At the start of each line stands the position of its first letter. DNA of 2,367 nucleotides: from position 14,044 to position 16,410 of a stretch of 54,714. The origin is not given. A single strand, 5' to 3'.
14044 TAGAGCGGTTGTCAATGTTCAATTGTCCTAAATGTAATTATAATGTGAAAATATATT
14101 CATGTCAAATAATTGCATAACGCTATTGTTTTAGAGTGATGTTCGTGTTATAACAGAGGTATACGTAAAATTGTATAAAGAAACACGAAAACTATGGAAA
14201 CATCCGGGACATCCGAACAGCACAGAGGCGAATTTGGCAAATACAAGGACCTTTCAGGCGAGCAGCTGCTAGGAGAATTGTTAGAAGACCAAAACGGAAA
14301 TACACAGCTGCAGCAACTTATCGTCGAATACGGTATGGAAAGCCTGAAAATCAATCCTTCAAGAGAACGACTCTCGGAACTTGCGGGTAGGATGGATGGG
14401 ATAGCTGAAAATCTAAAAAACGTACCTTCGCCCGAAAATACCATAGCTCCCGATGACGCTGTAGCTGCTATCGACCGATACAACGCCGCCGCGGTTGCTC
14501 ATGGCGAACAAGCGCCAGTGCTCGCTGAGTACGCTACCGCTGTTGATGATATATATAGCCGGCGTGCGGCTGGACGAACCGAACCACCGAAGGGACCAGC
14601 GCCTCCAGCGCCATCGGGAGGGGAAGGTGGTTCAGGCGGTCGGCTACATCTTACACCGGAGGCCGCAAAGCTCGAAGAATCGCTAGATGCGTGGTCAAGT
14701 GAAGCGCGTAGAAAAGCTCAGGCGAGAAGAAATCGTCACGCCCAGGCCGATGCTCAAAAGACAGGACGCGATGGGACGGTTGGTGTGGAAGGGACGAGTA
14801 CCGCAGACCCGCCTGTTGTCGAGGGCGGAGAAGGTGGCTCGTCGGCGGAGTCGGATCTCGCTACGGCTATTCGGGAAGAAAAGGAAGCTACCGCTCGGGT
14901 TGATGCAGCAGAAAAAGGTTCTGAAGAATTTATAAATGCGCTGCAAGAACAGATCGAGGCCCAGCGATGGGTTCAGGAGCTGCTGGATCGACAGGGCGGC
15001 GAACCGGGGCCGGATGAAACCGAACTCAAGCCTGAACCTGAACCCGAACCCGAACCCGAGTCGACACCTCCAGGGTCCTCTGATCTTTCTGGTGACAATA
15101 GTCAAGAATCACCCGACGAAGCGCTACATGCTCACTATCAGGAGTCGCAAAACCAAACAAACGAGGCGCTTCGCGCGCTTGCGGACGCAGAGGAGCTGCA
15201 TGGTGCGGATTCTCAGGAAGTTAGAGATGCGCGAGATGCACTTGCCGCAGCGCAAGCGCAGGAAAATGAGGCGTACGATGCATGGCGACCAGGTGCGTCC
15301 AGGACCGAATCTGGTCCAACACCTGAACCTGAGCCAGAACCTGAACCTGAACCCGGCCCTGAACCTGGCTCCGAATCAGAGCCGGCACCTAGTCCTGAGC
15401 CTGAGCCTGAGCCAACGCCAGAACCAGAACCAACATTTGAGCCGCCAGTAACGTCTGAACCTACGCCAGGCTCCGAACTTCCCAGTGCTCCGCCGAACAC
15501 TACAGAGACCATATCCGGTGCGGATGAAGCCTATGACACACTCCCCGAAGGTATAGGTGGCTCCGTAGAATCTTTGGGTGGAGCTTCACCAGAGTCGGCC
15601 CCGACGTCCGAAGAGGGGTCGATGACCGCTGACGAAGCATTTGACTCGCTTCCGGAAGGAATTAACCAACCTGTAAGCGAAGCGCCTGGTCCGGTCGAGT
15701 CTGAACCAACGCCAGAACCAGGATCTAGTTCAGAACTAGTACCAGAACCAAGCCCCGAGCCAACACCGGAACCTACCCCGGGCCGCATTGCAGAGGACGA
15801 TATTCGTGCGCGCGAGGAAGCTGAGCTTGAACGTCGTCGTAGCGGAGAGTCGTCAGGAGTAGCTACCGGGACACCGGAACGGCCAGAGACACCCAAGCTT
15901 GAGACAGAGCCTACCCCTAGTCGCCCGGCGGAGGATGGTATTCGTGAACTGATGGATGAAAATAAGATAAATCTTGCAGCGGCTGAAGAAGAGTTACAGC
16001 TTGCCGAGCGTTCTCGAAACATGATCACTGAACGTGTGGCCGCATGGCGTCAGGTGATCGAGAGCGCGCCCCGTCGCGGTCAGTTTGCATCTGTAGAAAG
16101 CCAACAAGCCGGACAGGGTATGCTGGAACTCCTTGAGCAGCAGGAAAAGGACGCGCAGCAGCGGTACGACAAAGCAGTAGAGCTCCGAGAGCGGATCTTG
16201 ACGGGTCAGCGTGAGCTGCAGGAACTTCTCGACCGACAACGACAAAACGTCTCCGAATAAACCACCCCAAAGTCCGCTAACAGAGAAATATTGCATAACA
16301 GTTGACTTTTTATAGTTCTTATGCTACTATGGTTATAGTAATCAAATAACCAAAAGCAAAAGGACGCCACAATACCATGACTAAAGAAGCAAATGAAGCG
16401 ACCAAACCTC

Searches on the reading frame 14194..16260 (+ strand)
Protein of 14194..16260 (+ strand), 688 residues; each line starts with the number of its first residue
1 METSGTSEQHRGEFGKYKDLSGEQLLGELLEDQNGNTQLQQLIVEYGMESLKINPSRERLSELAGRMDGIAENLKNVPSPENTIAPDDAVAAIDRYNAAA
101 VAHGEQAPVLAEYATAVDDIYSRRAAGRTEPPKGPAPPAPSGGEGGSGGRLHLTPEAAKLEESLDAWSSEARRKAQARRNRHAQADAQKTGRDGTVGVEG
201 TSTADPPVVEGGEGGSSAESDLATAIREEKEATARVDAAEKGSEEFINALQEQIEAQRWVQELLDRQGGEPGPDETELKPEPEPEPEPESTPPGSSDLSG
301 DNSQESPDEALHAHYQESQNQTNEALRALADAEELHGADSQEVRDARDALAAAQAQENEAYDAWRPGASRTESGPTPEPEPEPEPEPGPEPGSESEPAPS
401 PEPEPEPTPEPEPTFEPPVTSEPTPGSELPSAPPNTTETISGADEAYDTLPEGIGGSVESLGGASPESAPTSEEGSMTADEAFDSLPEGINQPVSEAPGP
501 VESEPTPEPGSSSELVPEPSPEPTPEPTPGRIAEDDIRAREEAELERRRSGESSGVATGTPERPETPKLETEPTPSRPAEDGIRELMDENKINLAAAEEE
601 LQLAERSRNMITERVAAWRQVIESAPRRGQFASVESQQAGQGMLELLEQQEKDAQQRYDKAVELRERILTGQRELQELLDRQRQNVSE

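Call 74: search_protein_families(library=pfam, proteins=[window:14194-16260:+], max_evalue=0.001)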
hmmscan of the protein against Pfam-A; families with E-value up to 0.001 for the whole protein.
window:14194-16260:+ (688 aa): 1 family
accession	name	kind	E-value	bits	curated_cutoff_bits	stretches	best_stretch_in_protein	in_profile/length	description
PF05887.16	Trypan_PARP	-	0.00021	21.7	100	1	370-427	56-113/134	Procyclic acidic repetitive protein (PARP)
